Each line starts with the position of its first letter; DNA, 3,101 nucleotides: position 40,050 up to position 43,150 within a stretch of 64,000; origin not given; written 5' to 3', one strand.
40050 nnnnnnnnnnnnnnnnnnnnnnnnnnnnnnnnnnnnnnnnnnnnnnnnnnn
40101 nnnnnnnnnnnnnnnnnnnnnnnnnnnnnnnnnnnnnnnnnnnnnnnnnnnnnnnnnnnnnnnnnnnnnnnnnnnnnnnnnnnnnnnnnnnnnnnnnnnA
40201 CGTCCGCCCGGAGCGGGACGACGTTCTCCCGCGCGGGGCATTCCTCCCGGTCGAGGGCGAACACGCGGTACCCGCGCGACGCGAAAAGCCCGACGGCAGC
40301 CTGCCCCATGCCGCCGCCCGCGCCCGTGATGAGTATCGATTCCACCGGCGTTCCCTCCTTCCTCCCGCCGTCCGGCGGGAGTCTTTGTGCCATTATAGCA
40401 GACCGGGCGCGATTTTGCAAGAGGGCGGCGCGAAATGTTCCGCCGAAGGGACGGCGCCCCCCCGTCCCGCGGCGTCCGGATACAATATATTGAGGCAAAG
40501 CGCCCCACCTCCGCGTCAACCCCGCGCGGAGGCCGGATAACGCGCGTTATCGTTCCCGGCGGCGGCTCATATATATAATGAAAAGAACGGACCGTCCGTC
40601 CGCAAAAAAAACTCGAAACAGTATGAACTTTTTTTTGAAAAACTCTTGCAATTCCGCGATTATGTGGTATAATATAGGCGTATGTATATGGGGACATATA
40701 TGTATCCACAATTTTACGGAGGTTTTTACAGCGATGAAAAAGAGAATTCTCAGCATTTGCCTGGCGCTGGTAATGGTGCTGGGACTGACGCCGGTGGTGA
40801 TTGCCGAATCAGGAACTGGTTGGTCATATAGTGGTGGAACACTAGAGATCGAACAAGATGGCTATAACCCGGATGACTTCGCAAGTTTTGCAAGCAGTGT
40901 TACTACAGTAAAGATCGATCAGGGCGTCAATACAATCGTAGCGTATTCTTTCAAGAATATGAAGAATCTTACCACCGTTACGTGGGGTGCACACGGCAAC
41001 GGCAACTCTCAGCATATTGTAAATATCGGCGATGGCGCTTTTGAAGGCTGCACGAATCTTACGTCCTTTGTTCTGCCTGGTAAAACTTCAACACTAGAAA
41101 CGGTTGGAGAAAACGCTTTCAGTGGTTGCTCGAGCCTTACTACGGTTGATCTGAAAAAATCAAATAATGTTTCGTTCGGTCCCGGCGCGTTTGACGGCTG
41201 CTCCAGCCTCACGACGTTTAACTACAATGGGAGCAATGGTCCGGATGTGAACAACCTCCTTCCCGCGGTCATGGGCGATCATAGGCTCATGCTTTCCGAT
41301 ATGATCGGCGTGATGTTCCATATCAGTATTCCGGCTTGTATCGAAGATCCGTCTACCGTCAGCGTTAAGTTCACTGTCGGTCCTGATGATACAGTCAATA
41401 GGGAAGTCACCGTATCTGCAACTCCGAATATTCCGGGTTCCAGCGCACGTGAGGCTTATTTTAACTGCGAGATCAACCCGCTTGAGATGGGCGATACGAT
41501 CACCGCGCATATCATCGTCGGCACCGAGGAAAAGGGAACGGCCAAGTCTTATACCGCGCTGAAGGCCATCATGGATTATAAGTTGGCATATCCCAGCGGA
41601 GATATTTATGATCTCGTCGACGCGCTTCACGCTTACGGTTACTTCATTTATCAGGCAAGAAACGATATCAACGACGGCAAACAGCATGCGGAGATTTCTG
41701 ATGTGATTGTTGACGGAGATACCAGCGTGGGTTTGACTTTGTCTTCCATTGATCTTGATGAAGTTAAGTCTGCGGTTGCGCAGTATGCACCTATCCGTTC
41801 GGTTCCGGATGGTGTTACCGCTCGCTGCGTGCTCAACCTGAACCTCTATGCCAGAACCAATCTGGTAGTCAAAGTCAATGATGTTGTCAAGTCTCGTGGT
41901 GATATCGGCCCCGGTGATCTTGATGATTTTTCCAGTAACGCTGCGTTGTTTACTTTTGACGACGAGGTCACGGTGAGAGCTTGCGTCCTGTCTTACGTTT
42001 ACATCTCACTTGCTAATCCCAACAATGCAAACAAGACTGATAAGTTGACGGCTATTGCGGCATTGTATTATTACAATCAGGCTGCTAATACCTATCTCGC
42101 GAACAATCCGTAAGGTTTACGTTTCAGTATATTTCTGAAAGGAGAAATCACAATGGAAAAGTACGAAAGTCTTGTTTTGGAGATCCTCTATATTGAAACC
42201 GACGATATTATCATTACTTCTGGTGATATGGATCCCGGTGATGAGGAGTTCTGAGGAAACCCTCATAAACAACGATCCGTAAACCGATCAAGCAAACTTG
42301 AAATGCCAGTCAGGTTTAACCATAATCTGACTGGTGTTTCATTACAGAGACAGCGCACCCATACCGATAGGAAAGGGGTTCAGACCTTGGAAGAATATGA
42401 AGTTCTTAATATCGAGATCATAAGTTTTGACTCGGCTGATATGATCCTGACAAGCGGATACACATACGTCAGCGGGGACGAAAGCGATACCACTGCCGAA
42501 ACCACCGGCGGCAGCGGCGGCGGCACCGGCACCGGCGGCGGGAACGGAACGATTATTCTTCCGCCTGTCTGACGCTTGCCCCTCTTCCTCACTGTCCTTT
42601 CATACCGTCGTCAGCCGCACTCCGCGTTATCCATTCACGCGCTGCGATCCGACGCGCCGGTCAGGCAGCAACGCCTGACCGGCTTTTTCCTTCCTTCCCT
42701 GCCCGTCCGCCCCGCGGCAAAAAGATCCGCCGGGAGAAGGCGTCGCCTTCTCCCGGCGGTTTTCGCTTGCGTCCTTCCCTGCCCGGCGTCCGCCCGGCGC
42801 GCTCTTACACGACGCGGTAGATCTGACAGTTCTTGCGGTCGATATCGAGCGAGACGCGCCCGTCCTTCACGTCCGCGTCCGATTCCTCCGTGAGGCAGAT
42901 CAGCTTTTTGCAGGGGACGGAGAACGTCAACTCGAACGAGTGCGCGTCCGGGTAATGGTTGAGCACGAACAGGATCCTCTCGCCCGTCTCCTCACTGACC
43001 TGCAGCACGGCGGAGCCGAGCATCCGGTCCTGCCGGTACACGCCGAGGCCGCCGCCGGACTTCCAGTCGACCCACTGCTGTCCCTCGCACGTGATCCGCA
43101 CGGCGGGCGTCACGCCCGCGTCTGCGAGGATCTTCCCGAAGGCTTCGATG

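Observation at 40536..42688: Low-GC island: secreted BspA-type LRR protein followed by two paralogous unannotated mini-ORFs with a conserved N-terminus and divergent tails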

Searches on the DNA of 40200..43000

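Call 98: search_rna_families(source=window, start=40200, end=43000, threshold=evalue, max_evalue=1)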
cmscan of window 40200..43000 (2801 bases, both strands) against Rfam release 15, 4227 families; matches with E-value up to 1: 1.
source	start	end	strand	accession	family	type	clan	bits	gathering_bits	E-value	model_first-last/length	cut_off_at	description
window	42299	42342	+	RF00130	mir-192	Gene; miRNA;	-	18.6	54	0.72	17-60/76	no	mir-192/215 microRNA precursor family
